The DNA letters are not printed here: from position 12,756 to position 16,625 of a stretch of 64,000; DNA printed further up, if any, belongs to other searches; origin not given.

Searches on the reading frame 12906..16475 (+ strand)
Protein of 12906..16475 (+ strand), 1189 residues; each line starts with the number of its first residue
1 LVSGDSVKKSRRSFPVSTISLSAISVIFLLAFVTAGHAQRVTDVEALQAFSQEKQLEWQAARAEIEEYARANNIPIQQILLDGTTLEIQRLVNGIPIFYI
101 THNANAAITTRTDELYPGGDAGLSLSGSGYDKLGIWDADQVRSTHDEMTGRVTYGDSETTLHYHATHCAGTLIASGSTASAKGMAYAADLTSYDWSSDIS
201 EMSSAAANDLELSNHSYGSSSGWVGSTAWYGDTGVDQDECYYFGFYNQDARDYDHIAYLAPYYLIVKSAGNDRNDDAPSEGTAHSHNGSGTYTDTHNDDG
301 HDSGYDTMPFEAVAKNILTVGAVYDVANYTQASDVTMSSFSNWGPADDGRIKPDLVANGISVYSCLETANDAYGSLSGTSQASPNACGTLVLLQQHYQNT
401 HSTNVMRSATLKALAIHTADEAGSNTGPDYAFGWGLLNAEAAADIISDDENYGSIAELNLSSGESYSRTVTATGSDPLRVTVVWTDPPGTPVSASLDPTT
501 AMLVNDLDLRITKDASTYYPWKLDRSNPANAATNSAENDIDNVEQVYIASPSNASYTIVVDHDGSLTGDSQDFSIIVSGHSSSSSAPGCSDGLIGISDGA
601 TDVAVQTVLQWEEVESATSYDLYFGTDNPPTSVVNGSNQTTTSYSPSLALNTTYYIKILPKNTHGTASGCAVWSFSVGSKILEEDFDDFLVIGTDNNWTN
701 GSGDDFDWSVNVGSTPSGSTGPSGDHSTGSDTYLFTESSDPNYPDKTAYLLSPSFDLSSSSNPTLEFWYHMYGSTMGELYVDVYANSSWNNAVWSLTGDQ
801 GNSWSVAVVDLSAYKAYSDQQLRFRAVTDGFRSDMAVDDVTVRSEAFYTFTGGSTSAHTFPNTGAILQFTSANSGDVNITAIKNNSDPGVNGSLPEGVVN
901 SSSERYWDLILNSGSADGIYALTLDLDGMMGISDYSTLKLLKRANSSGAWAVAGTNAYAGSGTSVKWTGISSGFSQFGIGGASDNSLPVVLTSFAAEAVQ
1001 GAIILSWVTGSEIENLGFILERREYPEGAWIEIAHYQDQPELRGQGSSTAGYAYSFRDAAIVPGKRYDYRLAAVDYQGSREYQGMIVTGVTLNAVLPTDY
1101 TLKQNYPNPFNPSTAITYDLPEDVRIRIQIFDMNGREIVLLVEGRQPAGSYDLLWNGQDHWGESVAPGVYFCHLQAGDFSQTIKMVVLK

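Call 20: search_protein_families(library=pfam, proteins=[window:12906-16475:+], max_evalue=0.00001)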
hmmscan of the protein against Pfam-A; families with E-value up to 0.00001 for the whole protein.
window:12906-16475:+ (1189 aa): 3 families
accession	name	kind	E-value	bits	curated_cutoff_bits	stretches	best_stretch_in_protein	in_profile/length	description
PF00082.27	Peptidase_S8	-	1.5e-32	113.5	21.8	1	137-435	29-288/288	Subtilase family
PF00629.30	MAM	-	8.1e-26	91.2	26.4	1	697-844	10-154/158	MAM domain, meprin/A5/mu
PF13860.13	FlgD_ig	-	9.4e-06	26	27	0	1114-1173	12-72/79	FlgD Ig-like domain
